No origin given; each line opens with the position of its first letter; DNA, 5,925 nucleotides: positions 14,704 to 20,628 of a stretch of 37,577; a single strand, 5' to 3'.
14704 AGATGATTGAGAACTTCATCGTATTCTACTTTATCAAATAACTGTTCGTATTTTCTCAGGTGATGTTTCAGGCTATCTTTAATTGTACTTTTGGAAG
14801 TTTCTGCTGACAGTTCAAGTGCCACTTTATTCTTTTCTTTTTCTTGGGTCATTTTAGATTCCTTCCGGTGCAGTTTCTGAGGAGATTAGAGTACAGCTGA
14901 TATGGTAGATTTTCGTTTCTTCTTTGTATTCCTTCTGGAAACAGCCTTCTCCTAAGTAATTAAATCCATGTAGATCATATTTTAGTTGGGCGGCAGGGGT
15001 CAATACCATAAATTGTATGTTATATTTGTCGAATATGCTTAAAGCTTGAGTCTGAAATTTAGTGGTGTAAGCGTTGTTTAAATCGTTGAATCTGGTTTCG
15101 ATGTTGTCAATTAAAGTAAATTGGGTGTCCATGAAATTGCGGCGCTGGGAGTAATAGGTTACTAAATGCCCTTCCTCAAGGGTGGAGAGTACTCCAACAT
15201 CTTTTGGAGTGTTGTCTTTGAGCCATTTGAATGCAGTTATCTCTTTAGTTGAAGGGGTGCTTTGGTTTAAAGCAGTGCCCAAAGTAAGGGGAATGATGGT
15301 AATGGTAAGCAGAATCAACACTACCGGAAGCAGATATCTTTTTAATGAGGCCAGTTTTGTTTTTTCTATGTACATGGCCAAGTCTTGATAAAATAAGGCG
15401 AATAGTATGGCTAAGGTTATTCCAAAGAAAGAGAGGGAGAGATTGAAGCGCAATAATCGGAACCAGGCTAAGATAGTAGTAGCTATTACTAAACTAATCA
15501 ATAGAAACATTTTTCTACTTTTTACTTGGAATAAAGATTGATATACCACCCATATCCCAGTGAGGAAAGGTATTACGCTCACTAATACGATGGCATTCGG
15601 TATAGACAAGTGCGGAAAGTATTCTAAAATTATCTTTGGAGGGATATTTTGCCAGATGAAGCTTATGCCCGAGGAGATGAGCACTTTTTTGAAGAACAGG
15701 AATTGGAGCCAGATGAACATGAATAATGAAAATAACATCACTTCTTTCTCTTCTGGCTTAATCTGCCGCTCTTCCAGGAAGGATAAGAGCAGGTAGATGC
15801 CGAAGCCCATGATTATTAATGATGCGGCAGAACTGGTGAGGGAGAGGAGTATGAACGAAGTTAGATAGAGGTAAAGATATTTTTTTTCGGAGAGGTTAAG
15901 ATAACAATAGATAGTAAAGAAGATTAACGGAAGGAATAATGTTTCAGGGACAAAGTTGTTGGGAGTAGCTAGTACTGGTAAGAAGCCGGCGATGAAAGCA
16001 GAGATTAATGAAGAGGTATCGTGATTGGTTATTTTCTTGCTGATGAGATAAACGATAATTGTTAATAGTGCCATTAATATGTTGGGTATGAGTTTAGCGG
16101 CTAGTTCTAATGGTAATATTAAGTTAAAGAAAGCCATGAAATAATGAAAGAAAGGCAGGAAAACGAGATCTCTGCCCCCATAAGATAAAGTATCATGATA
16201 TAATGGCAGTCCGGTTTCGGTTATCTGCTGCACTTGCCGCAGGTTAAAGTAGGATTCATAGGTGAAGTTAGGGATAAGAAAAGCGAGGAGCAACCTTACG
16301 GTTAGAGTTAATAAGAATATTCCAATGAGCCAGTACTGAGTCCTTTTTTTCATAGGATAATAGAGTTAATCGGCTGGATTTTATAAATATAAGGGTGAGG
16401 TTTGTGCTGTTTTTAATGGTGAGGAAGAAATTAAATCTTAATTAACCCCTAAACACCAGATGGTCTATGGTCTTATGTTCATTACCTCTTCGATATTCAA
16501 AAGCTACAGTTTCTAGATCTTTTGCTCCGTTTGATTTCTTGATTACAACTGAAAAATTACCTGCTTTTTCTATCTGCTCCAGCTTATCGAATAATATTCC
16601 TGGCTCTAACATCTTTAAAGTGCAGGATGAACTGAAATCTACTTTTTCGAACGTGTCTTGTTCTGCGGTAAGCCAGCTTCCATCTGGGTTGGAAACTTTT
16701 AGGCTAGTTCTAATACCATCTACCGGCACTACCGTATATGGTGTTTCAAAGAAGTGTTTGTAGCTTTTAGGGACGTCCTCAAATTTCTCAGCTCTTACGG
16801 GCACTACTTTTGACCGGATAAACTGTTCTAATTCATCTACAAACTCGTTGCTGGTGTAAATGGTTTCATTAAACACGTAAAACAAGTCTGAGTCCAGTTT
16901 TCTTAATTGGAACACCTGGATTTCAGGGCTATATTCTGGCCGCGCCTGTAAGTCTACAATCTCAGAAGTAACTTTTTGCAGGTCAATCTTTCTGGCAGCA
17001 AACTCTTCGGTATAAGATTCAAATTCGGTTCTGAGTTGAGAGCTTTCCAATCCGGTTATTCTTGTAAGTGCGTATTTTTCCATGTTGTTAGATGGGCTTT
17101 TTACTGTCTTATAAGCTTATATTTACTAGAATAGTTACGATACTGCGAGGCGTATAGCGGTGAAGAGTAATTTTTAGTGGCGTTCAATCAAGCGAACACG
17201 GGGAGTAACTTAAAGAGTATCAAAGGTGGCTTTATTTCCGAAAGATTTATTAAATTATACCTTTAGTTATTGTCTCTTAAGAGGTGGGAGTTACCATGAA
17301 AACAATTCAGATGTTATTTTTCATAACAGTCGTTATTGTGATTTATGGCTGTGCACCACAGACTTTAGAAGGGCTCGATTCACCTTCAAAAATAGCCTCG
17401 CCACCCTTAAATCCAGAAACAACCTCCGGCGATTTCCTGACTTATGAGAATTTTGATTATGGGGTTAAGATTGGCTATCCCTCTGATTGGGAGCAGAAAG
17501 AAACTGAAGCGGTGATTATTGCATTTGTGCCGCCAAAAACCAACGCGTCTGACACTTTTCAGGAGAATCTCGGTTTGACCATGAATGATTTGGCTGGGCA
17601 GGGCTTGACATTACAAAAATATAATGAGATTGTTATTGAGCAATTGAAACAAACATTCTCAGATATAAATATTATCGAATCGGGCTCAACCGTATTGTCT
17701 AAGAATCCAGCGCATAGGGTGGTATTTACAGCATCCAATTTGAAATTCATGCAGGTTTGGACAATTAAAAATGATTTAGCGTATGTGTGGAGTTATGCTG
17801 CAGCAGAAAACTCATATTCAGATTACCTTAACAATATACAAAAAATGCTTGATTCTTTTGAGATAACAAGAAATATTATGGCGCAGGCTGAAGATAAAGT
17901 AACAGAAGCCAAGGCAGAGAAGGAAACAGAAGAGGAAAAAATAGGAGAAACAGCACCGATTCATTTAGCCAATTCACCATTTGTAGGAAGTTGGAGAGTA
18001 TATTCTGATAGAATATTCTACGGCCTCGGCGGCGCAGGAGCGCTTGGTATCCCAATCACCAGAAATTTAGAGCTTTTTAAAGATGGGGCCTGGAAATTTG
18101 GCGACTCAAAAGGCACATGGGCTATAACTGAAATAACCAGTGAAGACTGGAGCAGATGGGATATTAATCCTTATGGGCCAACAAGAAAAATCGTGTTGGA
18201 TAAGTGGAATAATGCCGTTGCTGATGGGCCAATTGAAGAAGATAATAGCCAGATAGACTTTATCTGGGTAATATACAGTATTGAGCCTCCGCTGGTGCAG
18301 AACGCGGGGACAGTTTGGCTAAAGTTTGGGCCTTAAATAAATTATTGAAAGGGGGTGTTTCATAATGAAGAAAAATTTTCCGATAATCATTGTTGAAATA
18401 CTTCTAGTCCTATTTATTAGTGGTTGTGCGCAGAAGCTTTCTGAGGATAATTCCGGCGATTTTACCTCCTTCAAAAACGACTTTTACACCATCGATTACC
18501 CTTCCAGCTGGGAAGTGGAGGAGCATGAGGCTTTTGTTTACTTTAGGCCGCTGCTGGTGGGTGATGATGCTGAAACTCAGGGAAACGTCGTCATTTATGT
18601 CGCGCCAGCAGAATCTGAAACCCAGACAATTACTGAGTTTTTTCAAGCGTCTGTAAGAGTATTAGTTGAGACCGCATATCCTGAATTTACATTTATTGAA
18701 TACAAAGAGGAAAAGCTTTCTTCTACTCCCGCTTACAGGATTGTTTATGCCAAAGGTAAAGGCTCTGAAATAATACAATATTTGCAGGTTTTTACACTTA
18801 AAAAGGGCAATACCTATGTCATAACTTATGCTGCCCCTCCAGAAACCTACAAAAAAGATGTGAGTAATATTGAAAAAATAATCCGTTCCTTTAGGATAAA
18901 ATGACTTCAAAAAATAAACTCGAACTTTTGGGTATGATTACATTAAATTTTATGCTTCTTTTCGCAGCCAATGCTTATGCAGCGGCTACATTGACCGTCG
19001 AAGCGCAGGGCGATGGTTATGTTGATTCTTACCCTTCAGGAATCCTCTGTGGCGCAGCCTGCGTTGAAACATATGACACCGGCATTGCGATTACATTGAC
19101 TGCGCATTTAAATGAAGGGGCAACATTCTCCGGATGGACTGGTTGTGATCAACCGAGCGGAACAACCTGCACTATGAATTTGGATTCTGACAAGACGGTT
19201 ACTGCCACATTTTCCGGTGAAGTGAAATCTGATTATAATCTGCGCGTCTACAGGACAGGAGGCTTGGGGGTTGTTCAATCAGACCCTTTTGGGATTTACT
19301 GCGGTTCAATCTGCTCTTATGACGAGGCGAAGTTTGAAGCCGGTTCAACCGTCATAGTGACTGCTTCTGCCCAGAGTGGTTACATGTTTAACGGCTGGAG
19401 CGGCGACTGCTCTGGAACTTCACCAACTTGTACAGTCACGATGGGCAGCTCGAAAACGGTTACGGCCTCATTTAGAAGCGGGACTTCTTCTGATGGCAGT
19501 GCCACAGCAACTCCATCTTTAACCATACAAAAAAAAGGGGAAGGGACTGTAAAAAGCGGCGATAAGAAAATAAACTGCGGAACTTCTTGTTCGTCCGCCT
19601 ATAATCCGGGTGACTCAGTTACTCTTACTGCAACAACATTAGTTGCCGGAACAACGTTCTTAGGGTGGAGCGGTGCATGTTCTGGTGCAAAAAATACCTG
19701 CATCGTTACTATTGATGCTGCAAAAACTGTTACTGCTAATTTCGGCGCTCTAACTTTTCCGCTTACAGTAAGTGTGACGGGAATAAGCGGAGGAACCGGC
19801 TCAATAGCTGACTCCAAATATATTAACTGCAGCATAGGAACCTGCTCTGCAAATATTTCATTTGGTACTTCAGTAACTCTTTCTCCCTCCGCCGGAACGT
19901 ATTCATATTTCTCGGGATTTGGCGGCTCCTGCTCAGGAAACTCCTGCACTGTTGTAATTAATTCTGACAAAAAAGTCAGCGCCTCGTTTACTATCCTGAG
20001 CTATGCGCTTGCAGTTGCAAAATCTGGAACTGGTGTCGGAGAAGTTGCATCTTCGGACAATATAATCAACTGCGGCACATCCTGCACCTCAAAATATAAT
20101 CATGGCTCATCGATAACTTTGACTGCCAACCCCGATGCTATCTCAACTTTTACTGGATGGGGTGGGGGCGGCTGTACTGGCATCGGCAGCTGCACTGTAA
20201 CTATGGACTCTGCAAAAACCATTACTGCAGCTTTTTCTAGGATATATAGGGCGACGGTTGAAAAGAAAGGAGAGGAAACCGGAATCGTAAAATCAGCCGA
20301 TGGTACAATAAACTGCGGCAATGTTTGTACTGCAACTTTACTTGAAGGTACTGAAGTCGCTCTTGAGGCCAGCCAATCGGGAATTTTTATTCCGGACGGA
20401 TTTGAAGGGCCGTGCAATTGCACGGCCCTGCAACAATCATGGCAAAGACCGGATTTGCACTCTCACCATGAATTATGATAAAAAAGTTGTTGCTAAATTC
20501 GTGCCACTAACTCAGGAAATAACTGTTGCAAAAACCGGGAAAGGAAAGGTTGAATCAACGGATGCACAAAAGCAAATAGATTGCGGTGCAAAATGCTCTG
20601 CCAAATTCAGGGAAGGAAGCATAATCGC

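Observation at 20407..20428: A 16-nt insertion creating a perfect 22-nt palindrome splits the surface-protein gene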

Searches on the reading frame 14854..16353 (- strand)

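Call 16: search_protein_families(library=pfam, proteins=[window:14854-16353:-], max_evalue=0.01)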
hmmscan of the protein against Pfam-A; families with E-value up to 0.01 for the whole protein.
window:14854-16353:- (499 aa): 1 family
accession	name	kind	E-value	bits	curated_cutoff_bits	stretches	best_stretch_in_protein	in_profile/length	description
PF13231.12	PMT_2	-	2.4e-07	31.5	26.1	1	67-213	4-154/160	Dolichyl-phosphate-mannose-protein mannosyltransferase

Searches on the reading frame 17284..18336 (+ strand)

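Call 16: search_protein_families(library=pfam, proteins=[window:17284-18336:+], max_evalue=0.01)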
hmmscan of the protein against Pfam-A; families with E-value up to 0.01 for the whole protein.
window:17284-18336:+ (350 aa): 1 family
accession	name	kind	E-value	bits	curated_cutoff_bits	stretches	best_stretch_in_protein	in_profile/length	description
PF18933.6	PsbP_2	-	9.7e-08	32.7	27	1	44-194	37-184/184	PsbP-like protein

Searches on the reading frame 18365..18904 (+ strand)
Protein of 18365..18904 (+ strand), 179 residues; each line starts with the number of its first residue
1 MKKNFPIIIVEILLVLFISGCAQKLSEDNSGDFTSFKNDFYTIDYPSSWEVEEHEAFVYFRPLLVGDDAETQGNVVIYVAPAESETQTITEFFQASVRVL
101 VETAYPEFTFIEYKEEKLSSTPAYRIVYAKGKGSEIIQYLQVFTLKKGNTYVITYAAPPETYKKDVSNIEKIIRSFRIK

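Call 16: search_protein_families(library=pfam, proteins=[window:18365-18904:+], max_evalue=0.01)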
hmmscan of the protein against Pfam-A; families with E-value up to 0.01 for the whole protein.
window:18365-18904:+ (179 aa): 2 families
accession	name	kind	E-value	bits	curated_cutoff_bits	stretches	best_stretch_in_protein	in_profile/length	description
PF18933.6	PsbP_2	-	6.5e-15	56.1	27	1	22-178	33-184/184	PsbP-like protein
PF01789.22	PsbP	-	1.4e-06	28.8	23.5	1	32-178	2-155/155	PsbP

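Call 21: find_encoding_contigs(protein=window:18365-18904:+, flank=6000, max_places=10)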
Protein window:18365-18904:+ (179 aa): no gene with exactly this product is on record in the collection.

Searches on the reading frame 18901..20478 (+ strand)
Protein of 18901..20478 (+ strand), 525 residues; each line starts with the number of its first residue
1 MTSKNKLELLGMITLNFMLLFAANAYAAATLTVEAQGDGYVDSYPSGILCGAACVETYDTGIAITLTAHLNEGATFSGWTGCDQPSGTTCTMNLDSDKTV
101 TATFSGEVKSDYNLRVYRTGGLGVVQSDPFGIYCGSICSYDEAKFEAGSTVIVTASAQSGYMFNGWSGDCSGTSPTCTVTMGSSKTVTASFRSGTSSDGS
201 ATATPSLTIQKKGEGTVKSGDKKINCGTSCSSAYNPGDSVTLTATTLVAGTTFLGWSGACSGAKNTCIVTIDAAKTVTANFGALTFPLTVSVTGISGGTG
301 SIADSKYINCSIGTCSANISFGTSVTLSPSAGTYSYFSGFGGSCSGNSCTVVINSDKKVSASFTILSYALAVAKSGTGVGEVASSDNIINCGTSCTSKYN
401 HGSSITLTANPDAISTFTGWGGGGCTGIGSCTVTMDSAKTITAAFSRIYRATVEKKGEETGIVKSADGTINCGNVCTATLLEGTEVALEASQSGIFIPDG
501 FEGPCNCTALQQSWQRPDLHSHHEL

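Call 78: list_cluster_members(proteins=[P0001, window:18901-20475:+, window:18934-20475:+, window:18952-20475:+, window:20321-22411:+, window:20468-22411:+])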
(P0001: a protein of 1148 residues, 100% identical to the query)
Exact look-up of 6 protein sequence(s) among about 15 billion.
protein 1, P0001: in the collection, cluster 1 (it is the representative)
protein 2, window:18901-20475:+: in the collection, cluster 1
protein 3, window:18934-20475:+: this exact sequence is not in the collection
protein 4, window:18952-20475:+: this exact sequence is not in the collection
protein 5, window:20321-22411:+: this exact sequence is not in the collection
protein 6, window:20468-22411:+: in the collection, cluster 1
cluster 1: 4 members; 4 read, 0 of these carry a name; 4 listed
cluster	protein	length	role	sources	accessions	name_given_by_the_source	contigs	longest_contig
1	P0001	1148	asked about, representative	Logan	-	-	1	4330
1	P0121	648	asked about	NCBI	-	-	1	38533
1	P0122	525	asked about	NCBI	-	-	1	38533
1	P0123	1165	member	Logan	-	-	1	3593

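Call 79: find_encoding_contigs(protein=window:18901-20478:+, flank=1000, max_places=5)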
Protein window:18901-20478:+ (525 aa): no gene with exactly this product is on record in the collection.
